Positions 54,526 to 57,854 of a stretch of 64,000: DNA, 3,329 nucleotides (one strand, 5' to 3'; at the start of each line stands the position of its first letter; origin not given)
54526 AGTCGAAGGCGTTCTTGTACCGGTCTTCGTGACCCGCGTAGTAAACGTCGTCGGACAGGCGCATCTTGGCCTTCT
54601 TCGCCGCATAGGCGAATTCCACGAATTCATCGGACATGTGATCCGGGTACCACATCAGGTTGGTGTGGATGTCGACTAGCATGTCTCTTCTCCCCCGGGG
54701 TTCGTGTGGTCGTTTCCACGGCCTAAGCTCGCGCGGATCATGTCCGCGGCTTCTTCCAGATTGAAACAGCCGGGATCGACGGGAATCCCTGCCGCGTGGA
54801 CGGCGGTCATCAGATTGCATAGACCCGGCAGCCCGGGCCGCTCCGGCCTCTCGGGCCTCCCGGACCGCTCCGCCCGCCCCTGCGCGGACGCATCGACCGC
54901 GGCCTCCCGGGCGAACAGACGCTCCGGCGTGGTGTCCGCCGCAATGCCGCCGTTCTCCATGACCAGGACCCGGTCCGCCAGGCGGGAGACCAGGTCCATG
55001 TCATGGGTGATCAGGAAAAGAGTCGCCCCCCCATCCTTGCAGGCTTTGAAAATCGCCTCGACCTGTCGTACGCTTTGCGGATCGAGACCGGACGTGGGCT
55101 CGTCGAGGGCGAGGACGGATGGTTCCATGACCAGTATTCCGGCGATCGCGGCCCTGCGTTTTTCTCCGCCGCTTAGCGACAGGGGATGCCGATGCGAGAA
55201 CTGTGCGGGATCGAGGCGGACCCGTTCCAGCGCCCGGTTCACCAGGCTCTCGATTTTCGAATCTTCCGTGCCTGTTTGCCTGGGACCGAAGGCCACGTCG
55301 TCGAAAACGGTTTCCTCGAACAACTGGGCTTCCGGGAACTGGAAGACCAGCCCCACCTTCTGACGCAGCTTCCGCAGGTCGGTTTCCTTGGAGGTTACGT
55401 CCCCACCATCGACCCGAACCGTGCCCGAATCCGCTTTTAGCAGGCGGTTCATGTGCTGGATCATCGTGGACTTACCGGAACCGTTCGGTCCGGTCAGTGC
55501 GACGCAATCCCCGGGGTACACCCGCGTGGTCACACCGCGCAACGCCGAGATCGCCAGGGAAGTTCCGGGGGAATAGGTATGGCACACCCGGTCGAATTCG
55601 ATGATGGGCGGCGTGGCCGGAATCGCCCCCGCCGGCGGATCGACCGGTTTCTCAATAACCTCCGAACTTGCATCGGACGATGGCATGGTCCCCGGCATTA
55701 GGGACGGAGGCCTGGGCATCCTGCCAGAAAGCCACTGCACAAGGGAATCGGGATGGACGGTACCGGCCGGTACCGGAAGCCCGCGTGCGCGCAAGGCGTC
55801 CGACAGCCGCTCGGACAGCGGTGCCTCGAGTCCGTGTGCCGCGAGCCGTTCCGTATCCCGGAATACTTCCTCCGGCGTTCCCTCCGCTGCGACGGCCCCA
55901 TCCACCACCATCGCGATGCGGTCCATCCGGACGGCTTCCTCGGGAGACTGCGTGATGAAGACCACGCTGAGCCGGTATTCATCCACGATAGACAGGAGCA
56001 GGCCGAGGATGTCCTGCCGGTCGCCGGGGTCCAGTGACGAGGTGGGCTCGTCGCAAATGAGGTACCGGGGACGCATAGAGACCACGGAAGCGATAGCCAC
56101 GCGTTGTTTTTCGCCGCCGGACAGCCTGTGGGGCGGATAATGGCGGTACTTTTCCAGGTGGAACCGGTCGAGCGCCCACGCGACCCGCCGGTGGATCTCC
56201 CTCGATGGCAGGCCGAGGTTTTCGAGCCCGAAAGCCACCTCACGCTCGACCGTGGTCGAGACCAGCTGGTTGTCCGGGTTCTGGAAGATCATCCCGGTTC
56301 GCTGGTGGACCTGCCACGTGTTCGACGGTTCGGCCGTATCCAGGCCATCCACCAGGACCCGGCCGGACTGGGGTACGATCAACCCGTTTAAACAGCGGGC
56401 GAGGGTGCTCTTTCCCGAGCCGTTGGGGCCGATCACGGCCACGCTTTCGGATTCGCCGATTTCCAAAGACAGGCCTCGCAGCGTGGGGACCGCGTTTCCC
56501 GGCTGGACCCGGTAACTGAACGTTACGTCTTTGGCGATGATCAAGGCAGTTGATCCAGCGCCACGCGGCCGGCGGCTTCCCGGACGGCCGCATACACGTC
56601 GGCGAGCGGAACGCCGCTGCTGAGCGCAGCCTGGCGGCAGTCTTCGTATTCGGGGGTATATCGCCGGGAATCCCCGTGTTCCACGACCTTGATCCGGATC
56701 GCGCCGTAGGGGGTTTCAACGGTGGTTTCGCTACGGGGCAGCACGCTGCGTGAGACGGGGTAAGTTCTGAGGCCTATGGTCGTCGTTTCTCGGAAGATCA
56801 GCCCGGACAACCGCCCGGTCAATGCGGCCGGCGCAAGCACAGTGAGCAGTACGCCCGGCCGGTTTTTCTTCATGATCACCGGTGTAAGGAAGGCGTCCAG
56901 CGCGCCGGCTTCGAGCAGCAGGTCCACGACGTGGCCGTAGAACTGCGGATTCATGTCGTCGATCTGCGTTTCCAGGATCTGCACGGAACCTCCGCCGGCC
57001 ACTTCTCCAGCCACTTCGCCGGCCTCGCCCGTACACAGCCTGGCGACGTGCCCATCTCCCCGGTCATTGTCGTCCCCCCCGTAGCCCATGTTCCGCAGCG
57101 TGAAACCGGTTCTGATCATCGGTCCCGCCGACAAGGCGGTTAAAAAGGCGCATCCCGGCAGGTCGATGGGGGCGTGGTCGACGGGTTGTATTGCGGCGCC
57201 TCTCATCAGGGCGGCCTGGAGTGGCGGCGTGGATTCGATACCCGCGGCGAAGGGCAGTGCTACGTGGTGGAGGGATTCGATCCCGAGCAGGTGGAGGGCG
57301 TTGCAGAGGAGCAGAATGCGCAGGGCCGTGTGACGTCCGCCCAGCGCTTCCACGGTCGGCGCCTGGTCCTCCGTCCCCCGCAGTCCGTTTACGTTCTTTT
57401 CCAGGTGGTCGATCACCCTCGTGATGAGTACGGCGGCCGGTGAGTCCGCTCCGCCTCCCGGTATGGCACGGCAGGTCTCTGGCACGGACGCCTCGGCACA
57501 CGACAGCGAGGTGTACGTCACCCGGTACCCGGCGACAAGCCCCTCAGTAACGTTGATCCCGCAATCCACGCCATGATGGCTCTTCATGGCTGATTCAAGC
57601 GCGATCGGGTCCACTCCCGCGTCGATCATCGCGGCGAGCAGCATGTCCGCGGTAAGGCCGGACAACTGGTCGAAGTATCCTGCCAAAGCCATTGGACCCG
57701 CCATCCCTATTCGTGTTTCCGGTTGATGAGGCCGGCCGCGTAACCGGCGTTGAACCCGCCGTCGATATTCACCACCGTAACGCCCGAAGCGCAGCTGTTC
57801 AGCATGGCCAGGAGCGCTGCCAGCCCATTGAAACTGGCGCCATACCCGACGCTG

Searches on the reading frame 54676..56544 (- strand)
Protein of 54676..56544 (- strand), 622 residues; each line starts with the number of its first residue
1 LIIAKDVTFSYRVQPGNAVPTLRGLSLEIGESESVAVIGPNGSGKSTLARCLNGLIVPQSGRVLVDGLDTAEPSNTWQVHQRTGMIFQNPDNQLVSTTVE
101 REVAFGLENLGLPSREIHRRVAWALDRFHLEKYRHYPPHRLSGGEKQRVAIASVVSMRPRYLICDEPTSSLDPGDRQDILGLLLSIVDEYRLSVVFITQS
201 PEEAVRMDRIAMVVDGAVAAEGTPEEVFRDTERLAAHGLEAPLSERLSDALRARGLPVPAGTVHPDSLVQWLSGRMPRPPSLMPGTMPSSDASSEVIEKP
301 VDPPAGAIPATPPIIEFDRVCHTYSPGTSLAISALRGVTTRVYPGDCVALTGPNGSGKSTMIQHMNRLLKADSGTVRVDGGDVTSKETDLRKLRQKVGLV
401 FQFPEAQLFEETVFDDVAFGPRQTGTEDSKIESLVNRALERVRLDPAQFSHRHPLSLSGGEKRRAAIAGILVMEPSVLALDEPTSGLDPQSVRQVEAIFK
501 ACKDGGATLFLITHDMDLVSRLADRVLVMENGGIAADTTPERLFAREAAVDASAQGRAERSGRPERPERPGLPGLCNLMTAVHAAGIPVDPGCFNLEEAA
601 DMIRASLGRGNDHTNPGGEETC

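Call 79: search_protein_families(library=pfam, proteins=[window:54676-56544:-], max_evalue=0.001)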
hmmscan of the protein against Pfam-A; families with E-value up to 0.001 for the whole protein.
window:54676-56544:- (622 aa): 25 families
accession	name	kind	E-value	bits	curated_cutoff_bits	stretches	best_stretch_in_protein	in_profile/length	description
PF00005.33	ABC_tran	-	6.1e-63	211.9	25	2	22-169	1-137/137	ABC transporter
PF13304.12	AAA_21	-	1.8e-23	84.5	27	1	456-519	237-303/304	AAA domain, putative AbiEii toxin, Type IV TA system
PF02463.25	SMC_N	-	6e-14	52.4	40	2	347-524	26-207/220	RecF/RecN/SMC N terminal domain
PF13555.12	AAA_29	-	2.3e-11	43.7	27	2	339-373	16-50/61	P-loop containing region of AAA domain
PF13401.12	AAA_22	-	2.7e-10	41.1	27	1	346-399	6-60/130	AAA domain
PF13191.12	AAA_16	-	3e-09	38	32.6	0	29-66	21-58/167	AAA ATPase domain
PF13476.12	AAA_23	-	7.8e-08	33.6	27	0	33-53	20-40/201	AAA domain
PF01078.27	Mg_chelatase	-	1.2e-05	25.3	20.3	0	34-60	24-50/207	Magnesium chelatase, subunit ChlI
PF05729.18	NACHT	-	1.7e-05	25.2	26.7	0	347-371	2-26/167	NACHT domain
PF13238.12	AAA_18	-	1.8e-05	25.6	29.4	0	348-374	1-25/128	AAA domain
PF13175.12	AAA_15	-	1.8e-05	25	32.1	0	350-401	28-83/374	AAA ATPase domain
PF07728.20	AAA_5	-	2.3e-05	24.9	22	0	348-371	2-26/139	AAA domain (dynein-related subfamily)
PF13521.12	AAA_28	-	3.2e-05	24.7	27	0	348-368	2-22/164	AAA domain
PF13479.12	AAA_24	-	3.2e-05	24.3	27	0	347-383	4-42/195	AAA domain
PF03193.22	RsgA_GTPase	-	8.9e-05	22.8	30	0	345-395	106-158/174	RsgA GTPase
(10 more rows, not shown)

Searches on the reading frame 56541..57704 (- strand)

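Call 79: search_protein_families(library=pfam, proteins=[window:56541-57704:-], max_evalue=0.001)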
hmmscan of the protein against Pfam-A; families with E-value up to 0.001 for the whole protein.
window:56541-57704:- (387 aa): 1 family
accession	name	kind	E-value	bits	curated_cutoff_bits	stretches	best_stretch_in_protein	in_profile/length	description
PF01969.22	Ni_insertion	-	2.9e-61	208.1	22.1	1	10-371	2-375/375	Nickel insertion protein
